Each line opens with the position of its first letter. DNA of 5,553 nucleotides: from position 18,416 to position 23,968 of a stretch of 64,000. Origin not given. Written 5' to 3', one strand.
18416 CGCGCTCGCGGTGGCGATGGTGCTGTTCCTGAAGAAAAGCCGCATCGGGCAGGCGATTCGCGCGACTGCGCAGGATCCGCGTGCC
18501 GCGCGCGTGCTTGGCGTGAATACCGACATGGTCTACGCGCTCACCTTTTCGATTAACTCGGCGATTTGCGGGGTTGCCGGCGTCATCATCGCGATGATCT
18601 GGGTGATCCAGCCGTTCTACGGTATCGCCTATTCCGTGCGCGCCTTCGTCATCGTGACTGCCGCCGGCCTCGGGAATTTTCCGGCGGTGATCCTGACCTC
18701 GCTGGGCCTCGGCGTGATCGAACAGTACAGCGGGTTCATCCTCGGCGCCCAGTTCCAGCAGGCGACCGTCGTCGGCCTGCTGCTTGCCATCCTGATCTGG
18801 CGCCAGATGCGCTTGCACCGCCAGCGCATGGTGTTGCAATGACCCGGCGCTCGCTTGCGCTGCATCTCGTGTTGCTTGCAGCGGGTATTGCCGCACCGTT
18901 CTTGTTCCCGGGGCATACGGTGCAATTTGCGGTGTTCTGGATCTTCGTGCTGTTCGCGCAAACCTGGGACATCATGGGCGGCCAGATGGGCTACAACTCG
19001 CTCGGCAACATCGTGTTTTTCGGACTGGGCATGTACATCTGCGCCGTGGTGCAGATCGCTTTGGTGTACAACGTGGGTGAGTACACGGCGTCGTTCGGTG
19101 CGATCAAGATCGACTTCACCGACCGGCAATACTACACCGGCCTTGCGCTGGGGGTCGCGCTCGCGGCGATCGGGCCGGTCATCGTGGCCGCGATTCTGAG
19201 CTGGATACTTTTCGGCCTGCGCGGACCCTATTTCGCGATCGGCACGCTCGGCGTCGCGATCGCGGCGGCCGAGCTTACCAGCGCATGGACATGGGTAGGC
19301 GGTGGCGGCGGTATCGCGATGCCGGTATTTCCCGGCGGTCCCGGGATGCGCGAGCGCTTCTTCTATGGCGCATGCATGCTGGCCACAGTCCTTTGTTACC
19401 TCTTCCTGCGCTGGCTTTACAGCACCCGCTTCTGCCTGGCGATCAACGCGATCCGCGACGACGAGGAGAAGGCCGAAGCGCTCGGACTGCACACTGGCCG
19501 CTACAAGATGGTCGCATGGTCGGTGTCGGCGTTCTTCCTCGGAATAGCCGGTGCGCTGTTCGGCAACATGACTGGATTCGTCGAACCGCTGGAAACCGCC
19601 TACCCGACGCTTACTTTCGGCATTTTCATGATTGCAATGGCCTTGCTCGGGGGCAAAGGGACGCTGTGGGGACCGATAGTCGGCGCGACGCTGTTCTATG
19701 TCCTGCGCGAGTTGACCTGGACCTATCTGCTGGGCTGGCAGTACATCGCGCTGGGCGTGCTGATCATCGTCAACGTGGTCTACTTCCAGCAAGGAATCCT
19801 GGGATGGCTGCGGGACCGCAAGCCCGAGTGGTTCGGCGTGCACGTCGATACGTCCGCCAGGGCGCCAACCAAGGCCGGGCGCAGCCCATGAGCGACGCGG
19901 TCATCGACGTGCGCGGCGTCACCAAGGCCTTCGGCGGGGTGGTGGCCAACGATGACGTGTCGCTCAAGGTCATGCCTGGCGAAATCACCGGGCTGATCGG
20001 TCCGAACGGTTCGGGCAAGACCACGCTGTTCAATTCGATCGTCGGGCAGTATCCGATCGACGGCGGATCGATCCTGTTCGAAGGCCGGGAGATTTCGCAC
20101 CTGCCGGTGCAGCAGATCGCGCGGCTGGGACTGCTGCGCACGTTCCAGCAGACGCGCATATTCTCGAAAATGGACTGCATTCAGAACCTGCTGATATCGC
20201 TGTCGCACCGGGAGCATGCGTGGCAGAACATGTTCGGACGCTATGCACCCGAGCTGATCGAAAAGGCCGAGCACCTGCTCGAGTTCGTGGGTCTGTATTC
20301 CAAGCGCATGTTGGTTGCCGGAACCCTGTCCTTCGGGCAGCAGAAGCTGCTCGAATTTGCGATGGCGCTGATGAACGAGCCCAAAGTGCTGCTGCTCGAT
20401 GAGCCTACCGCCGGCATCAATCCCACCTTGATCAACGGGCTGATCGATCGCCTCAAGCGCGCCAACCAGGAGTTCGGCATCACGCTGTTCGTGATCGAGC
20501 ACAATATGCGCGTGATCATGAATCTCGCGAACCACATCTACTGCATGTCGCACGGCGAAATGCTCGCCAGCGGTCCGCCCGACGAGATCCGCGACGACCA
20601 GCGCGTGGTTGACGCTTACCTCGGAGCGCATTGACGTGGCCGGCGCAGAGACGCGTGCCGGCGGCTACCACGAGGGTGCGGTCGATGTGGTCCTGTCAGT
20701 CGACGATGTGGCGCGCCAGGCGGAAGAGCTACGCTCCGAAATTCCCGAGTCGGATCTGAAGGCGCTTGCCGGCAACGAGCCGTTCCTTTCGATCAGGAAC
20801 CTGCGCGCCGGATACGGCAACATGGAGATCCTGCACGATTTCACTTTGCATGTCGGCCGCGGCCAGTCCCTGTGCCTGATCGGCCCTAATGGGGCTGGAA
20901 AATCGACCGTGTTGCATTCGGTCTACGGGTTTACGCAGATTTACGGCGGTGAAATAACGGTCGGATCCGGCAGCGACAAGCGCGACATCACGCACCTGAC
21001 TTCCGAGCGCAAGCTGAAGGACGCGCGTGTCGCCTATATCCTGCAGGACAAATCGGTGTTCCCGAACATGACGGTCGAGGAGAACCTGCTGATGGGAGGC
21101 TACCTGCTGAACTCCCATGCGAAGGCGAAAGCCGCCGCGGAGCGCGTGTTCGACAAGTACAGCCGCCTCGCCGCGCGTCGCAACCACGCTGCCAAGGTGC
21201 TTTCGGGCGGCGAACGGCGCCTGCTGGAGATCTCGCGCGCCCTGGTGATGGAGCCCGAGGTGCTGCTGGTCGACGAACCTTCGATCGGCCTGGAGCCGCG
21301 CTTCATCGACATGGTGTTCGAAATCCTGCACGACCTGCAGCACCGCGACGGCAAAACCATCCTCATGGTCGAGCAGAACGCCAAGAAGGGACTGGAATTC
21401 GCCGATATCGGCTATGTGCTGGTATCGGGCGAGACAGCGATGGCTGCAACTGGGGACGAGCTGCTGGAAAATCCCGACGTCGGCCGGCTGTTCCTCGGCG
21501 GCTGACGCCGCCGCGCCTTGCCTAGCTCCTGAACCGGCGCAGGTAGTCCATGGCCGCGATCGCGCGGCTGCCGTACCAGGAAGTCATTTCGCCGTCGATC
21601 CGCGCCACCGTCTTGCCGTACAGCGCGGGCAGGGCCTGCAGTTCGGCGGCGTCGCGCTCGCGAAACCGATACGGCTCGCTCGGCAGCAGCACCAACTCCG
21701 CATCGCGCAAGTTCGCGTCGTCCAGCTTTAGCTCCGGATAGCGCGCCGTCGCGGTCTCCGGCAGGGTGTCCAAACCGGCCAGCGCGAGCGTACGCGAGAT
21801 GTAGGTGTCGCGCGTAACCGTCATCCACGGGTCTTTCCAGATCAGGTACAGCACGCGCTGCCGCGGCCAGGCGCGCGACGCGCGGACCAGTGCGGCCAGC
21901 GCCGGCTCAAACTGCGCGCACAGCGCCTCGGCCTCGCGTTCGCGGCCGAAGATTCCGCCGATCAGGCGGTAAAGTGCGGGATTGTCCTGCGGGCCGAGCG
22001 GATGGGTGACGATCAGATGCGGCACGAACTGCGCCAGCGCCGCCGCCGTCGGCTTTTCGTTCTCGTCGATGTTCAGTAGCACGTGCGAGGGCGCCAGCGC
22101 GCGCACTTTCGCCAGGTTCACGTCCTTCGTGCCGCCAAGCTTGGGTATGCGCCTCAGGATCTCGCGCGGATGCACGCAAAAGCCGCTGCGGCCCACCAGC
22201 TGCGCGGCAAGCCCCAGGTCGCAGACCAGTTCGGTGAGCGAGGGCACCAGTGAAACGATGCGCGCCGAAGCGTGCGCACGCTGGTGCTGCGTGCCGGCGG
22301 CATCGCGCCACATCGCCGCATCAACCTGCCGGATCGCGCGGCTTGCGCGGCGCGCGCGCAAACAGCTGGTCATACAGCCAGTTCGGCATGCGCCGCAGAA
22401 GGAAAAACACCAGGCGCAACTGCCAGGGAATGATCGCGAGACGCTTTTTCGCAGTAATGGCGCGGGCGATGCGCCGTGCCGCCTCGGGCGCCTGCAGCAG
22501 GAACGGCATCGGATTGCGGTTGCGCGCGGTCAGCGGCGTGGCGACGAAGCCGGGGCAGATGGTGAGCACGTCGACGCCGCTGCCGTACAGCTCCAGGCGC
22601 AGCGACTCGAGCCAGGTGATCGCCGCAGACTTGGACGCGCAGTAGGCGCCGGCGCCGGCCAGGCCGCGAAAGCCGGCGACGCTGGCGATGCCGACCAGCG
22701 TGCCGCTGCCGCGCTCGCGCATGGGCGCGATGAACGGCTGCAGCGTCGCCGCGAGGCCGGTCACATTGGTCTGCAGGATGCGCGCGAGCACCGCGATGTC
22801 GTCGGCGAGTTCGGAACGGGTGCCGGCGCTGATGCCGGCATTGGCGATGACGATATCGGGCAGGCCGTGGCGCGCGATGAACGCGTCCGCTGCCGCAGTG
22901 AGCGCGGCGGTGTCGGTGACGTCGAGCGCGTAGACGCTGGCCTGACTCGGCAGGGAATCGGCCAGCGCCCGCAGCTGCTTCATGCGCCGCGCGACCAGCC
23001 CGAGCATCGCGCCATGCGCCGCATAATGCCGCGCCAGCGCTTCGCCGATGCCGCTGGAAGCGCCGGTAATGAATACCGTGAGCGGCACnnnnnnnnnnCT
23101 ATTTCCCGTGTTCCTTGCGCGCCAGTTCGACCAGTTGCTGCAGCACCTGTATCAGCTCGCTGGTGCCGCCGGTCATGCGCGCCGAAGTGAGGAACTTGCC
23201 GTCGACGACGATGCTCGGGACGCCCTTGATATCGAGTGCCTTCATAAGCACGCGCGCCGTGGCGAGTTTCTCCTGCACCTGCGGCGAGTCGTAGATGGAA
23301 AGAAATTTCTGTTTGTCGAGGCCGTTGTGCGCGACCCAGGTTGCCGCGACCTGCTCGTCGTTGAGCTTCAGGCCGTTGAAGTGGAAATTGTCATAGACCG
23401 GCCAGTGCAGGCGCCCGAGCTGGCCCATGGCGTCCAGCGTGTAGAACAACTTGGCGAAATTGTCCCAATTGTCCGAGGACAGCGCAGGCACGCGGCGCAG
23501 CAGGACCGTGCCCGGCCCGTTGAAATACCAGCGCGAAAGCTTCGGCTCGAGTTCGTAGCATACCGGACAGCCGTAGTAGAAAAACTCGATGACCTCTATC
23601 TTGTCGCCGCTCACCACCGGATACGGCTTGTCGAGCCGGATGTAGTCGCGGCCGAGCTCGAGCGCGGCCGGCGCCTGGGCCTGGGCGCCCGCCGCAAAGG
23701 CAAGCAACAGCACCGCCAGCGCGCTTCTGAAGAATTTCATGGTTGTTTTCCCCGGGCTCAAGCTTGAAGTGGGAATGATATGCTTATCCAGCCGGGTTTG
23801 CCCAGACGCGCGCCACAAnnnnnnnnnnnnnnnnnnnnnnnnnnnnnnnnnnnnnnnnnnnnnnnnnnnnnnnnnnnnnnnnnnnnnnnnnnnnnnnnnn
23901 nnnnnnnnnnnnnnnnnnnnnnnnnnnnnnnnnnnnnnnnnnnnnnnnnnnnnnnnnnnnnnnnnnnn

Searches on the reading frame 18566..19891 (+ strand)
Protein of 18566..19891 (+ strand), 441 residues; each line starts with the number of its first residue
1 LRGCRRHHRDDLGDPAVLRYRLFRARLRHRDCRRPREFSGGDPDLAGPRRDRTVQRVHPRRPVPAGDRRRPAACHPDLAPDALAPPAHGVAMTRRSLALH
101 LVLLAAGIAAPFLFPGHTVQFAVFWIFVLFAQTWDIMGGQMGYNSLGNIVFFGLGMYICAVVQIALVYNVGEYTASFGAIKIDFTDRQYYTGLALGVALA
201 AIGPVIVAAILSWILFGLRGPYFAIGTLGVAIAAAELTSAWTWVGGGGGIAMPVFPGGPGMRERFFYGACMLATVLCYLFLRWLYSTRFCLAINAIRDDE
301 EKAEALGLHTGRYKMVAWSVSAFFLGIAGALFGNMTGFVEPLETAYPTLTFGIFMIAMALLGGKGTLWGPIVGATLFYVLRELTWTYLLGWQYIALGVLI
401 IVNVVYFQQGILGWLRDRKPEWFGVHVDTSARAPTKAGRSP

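Call 43: search_protein_families(library=pfam, proteins=[window:18566-19891:+])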
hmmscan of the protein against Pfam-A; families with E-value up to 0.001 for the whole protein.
window:18566-19891:+ (441 aa): 1 family
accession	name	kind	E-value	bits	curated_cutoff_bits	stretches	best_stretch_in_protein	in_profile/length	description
PF02653.21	BPD_transp_2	-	2.4e-28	99.5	26.8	1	123-402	8-267/269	Branched-chain amino acid transport system / permease component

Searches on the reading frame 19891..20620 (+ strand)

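Call 79: search_protein_families(library=pfam, proteins=[window:19891-20620:+], max_evalue=0.1)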
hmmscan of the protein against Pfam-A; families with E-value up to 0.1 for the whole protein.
window:19891-20620:+ (243 aa): 14 families
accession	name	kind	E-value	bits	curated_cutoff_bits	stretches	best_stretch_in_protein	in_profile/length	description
PF00005.33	ABC_tran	-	3.3e-30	105.9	25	1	21-174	2-137/137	ABC transporter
PF13304.12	AAA_21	-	8.4e-13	49.5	27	2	133-193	225-288/304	AAA domain, putative AbiEii toxin, Type IV TA system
PF12399.14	BCA_ABC_TP_C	-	1.1e-06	28.5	25.5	1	223-243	1-21/27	Branched-chain amino acid ATP-binding cassette transporter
PF02463.25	SMC_N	-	1.5e-05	25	40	1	31-50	25-44/220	RecF/RecN/SMC N terminal domain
PF13476.12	AAA_23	-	0.00067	20.8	27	1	31-50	20-39/201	AAA domain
PF13401.12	AAA_22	-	0.0029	18.3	27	1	33-189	8-109/130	AAA domain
PF13555.12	AAA_29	-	0.0029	17.8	27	1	24-48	16-40/61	P-loop containing region of AAA domain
PF01926.29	MMR_HSR1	-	0.011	16.2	21.9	0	34-54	3-23/113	50S ribosome-binding GTPase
PF13191.12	AAA_16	-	0.031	15.2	32.6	1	34-87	28-84/167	AAA ATPase domain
PF00004.35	AAA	-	0.031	15.2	21.2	0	35-54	3-22/131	ATPase family associated with various cellular activities (AAA)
PF09818.15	ABC_ATPase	-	0.037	13.5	23.2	0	181-220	208-247/283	P-loop domain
PF03193.22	RsgA_GTPase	-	0.045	14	30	0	27-54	103-130/174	RsgA GTPase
PF00931.28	NB-ARC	-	0.076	12.7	23.5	1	31-53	19-41/248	NB-ARC domain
PF02492.25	cobW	-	0.098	12.7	20.7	0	32-51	2-21/180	CobW/HypB/UreG, nucleotide-binding domain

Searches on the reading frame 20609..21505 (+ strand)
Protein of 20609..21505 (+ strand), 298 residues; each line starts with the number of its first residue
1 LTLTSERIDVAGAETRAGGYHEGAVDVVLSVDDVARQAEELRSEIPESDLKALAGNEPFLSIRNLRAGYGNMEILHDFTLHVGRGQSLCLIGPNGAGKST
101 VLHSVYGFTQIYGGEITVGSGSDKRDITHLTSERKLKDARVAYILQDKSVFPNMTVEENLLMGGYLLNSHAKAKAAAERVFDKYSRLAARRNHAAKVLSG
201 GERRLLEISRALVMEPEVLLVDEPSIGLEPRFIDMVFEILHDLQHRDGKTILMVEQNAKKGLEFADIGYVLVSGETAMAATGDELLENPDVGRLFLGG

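Call 43: search_protein_families(library=pfam, proteins=[window:20609-21505:+])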
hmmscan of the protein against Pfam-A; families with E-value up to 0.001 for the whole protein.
window:20609-21505:+ (298 aa): 4 families
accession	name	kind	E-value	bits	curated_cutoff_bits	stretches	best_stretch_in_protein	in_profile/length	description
PF00005.33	ABC_tran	-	3.1e-28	99.5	25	1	75-224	1-135/137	ABC transporter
PF13304.12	AAA_21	-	1.2e-09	39.1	27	0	89-143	3-74/304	AAA domain, putative AbiEii toxin, Type IV TA system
PF02463.25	SMC_N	-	3.7e-05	23.7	40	1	88-209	27-148/220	RecF/RecN/SMC N terminal domain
PF00006.31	ATP-synt_ab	-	0.00013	22.1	29.5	0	77-138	6-67/213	ATP synthase alpha/beta family, nucleotide-binding domain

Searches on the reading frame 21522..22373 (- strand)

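Call 43: search_protein_families(library=pfam, proteins=[window:21522-22373:-])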
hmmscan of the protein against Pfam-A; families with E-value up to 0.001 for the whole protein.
window:21522-22373:- (283 aa): 1 family
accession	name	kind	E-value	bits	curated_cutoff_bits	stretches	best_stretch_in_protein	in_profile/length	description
PF01497.23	Peripla_BP_2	-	1.1e-11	45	27.5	1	39-219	1-186/235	Periplasmic binding protein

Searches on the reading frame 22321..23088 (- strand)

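Call 43: search_protein_families(library=pfam, proteins=[window:22321-23088:-])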
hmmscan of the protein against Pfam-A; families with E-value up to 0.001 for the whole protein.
window:22321-23088:- (255 aa): 4 families
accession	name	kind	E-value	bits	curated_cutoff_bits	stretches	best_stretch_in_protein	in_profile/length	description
PF00106.31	adh_short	-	8e-42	143.4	26.6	1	4-191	2-191/195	short chain dehydrogenase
PF13561.12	adh_short_C2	-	5.6e-30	105.1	27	1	9-212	1-205/236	Enoyl-(Acyl carrier protein) reductase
PF08659.16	KR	-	6.7e-08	33.1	22.6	1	4-155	2-155/180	KR domain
PF01370.27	Epimerase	-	8.3e-05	22.5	20.9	1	5-101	1-88/240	NAD dependent epimerase/dehydratase family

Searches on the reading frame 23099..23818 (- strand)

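Call 43: search_protein_families(library=pfam, proteins=[window:23099-23818:-])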
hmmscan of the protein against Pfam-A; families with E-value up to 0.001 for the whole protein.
window:23099-23818:- (239 aa): 3 families
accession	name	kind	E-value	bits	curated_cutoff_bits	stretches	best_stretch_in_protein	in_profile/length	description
PF01323.26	DSBA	-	2.9e-13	50.5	25.6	1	117-211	84-178/191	DSBA-like thioredoxin domain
PF13462.12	Thioredoxin_4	-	0.00013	22.7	23.2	0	75-221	16-161/165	Thioredoxin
PF13743.12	Thioredoxin_5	-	0.00074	19.7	27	0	147-205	105-163/186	Thioredoxin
